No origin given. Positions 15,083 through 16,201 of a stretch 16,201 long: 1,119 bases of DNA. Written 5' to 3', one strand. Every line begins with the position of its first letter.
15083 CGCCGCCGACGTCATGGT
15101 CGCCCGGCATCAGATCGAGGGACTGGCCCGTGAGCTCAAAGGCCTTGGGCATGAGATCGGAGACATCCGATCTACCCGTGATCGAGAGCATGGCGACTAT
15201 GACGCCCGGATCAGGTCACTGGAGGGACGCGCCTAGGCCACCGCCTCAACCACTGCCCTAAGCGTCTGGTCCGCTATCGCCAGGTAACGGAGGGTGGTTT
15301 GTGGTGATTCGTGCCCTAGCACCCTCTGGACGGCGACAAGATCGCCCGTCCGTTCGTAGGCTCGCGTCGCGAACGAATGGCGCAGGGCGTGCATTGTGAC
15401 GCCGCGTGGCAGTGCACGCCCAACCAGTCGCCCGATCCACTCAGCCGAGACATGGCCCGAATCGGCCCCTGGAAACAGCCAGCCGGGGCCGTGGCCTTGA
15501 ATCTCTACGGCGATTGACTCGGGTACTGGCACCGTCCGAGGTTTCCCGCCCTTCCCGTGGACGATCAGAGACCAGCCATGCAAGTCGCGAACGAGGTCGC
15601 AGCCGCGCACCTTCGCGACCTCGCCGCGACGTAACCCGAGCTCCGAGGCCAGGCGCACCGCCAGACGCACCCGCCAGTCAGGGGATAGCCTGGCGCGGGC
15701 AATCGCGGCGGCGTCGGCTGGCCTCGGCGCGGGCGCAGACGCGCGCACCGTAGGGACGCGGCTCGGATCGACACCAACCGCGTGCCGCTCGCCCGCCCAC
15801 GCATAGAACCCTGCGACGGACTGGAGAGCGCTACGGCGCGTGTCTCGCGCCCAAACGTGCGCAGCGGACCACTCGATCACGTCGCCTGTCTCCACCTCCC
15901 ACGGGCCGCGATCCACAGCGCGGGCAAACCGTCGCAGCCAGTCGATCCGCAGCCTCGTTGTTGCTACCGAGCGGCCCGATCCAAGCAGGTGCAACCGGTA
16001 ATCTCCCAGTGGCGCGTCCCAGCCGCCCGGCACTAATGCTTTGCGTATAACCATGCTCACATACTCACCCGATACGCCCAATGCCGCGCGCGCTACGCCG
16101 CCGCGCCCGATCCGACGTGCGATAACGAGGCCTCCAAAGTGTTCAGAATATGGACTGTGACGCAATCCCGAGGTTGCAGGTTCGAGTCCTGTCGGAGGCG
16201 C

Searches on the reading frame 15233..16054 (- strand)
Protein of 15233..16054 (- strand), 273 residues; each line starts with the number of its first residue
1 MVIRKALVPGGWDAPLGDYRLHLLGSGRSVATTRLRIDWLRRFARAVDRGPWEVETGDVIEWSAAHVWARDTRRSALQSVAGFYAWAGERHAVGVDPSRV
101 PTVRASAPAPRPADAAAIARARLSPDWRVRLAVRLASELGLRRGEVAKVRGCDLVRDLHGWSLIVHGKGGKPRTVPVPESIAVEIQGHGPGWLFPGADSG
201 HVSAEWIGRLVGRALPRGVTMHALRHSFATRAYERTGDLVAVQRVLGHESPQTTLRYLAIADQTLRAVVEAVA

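Call 8: search_protein_families(library=pfam, proteins=[window:15233-16054:-], max_evalue=0.01)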
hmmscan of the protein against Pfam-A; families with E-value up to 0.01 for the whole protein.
window:15233-16054:- (273 aa): 2 families
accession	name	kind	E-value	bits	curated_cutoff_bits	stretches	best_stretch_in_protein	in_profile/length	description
PF00589.27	Phage_integrase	-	5.5e-16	59.2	27.1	1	126-263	21-171/172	Phage integrase family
PF12835.12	Integrase_1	-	0.00026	21.4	23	1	118-183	22-93/149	Integrase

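Call 9: search_protein_families(library=phrogs, proteins=[window:15233-16054:-], max_evalue=0.001)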
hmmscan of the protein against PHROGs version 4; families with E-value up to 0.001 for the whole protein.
window:15233-16054:- (273 aa): 4 families
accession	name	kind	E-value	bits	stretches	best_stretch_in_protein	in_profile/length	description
phrog_216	-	integration and excision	5e-32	112.2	1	76-271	18-235/301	integrase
phrog_1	-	integration and excision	1.3e-30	108.3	1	53-271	206-446/611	integrase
phrog_7269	-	integration and excision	4.5e-12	46.7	1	205-267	14-76/89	integrase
phrog_7685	-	integration and excision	0.00043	20.9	1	216-256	178-218/240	integrase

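Call 13: find_encoding_contigs(protein=window:15233-16054:-, flank=10000, max_places=10)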
Protein window:15233-16054:- (273 aa): 2 contigs read that carry it; 1 place shown.
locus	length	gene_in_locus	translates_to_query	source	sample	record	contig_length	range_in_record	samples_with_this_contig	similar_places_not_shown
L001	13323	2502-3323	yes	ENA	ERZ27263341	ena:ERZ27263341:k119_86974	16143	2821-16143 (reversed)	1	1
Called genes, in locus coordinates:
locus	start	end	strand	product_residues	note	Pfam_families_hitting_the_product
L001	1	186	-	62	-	?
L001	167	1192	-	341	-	PF13545:HTH_Crp_2 (faint)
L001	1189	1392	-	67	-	-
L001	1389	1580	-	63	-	-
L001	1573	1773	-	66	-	-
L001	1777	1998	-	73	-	-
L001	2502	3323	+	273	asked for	PF00589:Phage_integrase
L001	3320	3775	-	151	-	-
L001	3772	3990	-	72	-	PF23809:Phage_holin_9 (weak)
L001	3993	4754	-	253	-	PF01510:Amidase_2, PF01471:PG_binding_1 (faint)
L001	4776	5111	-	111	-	PF09458:H_lectin (faint)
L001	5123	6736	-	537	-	-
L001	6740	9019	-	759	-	-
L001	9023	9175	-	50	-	-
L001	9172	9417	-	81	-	-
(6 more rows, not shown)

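Call 46: search_dna_similar(query=window:15233-16054:-, collection=phages, mode=protein, max_evalue=1e-10, max_rows=40, rows=spread)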
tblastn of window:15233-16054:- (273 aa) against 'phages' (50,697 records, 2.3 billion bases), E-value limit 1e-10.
Records with a match: 255; places in all: 255; records where one place covers at least 80% of the query: 186.
Best place of each record, by identity: <60% 255.
By first word of the organism name: Mycobacterium 139; Gordonia 73; Arthrobacter 13; Escherichia 6; Peduovirus 6; Salmonella 4; Bacteriophage 3; Rhodococcus 3; Enterobacter 2; Yersinia 2; and 4 more.
By host as written in the record: Mycobacterium smegmatis mc2 155 62; Gordonia terrae 3612 56; Mycobacterium smegmatis mc#155 27; - 14; Mycobacterium tuberculosis; Mycobacterium smegmatis 9; Escherichia coli 6; Mycobacterium smegmatis mc2155 5; Gordonia neofelifaecis NRRL 59395 5; and 44 more.
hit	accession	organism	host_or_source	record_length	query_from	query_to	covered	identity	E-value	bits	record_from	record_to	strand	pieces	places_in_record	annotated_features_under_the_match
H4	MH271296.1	Gordonia phage Emperor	Gordonia terrae 3612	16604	2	266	97%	43.7%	3e-46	171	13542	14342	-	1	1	19: integrase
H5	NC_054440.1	Mycobacterium phage Taheera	Mycobacterium smegmatis mc2 155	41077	9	273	97%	42.8%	7e-47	172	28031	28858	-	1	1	32: integrase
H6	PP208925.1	Mycobacterium phage Sizemore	Mycobacterium smegmatis mc2155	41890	9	271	96%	43.1%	3e-47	174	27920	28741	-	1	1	32: tyrosine integrase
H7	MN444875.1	Mycobacterium phage Jonghyun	Mycobacterium smegmatis mc2155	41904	9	271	96%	43.1%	4e-47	173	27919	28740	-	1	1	32: tyrosine integrase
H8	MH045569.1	Mycobacterium phage Schiebel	Mycobacterium smegmatis mc2 155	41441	9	271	96%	43.1%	5e-47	173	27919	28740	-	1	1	32: integrase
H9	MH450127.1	Mycobacterium phage Plagueis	Mycobacterium smegmatis mc2 155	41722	9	271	96%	43.1%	5e-47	173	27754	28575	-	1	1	32: integrase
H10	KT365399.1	Mycobacterium phage Annihilator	Mycobacterium smegmatis mc2 155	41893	9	271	96%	43.1%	5e-47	173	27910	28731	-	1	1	integrase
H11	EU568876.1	Mycobacterium phage BPs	Mycobacterium sp.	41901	9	271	96%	43.1%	5e-47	173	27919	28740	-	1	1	32: tyrosine integrase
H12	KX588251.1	Mycobacterium phage Jane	Mycobacterium smegmatis mc2 155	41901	9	271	96%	43.1%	5e-47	173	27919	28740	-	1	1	integrase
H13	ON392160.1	Mycobacterium phage CassieYates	Mycobacterium smegmatis mc2 155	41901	9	271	96%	43.1%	5e-47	173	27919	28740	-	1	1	32: integrase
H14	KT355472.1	Mycobacterium phage Cedasite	Mycobacterium smegmatis mc2 155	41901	9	271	96%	43.1%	5e-47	173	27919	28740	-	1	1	integrase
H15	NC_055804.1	Gordonia phage Bakery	Gordonia terrae 3612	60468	4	273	99%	41.7%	4e-48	176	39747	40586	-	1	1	53: integrase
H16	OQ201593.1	Mycobacterium phage RitVan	Mycolicobacterium smegmatis mc^2 155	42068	9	273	97%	42.0%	5e-44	164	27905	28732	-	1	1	integrase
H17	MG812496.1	Gordonia phage SallySpecial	Gordonia terrae 3612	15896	9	266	95%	42.3%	3e-43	162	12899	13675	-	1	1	integrase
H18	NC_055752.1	Gordonia phage KimmyK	Gordonia terrae 3612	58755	4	273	99%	40.4%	5e-47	173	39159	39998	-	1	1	48: integrase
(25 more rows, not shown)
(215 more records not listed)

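Call 58: search_solved_structures(query=window:15233-16054:-, max_evalue=0.001)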
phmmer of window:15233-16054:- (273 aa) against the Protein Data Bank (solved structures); distinct sequences matched with E-value up to 0.001: 13.
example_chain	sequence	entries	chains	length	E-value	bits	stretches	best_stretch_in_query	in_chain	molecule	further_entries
5dor_A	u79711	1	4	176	5e-17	65.6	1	130-267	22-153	Integrase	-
5c6k_A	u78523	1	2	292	1.6e-16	63.9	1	121-267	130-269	Integrase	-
5vfz_A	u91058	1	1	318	8.9e-14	54.9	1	24-264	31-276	Gp33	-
4a8e_A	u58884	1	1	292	5.3e-12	49.1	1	123-270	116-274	PROBABLE TYROSINE RECOMBINASE XERC-LIKE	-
9i5v_14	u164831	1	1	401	6.3e-10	42.3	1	128-269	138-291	Ribosome-associated translation inhibitor RaiA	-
5hxy_A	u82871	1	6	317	3.6e-09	39.8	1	214-268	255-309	Tyrosine recombinase XerA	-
2a3v_A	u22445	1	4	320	8.8e-08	35.3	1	215-268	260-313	site-specific recombinase IntI4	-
1aih_A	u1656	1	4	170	6.1e-07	32.5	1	165-269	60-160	HP1 INTEGRASE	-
5jjv_A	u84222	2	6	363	1.3e-06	31.4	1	221-265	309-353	Tyrosine recombinase XerH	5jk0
1a0p_A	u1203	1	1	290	4.2e-06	29.7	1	132-267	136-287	SITE-SPECIFIC RECOMBINASE XERD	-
5dcf_A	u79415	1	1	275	1e-05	28.5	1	139-267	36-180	Tyrosine recombinase XerD,DNA translocase FtsK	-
6en0_A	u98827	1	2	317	0.00036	23.4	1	212-270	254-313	Int protein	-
6emz_A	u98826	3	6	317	0.00036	23.4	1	212-270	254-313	Int protein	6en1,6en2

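Call 68: search_solved_structures(query=window:15233-16054:-, max_evalue=1e-12, show_alignments=3)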
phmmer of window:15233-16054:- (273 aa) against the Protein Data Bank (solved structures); distinct sequences matched with E-value up to 1e-12: 3.
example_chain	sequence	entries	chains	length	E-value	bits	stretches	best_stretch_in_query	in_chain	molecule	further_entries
5dor_A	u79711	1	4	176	5e-17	65.6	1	130-267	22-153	Integrase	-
5c6k_A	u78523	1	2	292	1.6e-16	63.9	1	121-267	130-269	Integrase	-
5vfz_A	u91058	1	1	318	8.9e-14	54.9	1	24-264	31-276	Gp33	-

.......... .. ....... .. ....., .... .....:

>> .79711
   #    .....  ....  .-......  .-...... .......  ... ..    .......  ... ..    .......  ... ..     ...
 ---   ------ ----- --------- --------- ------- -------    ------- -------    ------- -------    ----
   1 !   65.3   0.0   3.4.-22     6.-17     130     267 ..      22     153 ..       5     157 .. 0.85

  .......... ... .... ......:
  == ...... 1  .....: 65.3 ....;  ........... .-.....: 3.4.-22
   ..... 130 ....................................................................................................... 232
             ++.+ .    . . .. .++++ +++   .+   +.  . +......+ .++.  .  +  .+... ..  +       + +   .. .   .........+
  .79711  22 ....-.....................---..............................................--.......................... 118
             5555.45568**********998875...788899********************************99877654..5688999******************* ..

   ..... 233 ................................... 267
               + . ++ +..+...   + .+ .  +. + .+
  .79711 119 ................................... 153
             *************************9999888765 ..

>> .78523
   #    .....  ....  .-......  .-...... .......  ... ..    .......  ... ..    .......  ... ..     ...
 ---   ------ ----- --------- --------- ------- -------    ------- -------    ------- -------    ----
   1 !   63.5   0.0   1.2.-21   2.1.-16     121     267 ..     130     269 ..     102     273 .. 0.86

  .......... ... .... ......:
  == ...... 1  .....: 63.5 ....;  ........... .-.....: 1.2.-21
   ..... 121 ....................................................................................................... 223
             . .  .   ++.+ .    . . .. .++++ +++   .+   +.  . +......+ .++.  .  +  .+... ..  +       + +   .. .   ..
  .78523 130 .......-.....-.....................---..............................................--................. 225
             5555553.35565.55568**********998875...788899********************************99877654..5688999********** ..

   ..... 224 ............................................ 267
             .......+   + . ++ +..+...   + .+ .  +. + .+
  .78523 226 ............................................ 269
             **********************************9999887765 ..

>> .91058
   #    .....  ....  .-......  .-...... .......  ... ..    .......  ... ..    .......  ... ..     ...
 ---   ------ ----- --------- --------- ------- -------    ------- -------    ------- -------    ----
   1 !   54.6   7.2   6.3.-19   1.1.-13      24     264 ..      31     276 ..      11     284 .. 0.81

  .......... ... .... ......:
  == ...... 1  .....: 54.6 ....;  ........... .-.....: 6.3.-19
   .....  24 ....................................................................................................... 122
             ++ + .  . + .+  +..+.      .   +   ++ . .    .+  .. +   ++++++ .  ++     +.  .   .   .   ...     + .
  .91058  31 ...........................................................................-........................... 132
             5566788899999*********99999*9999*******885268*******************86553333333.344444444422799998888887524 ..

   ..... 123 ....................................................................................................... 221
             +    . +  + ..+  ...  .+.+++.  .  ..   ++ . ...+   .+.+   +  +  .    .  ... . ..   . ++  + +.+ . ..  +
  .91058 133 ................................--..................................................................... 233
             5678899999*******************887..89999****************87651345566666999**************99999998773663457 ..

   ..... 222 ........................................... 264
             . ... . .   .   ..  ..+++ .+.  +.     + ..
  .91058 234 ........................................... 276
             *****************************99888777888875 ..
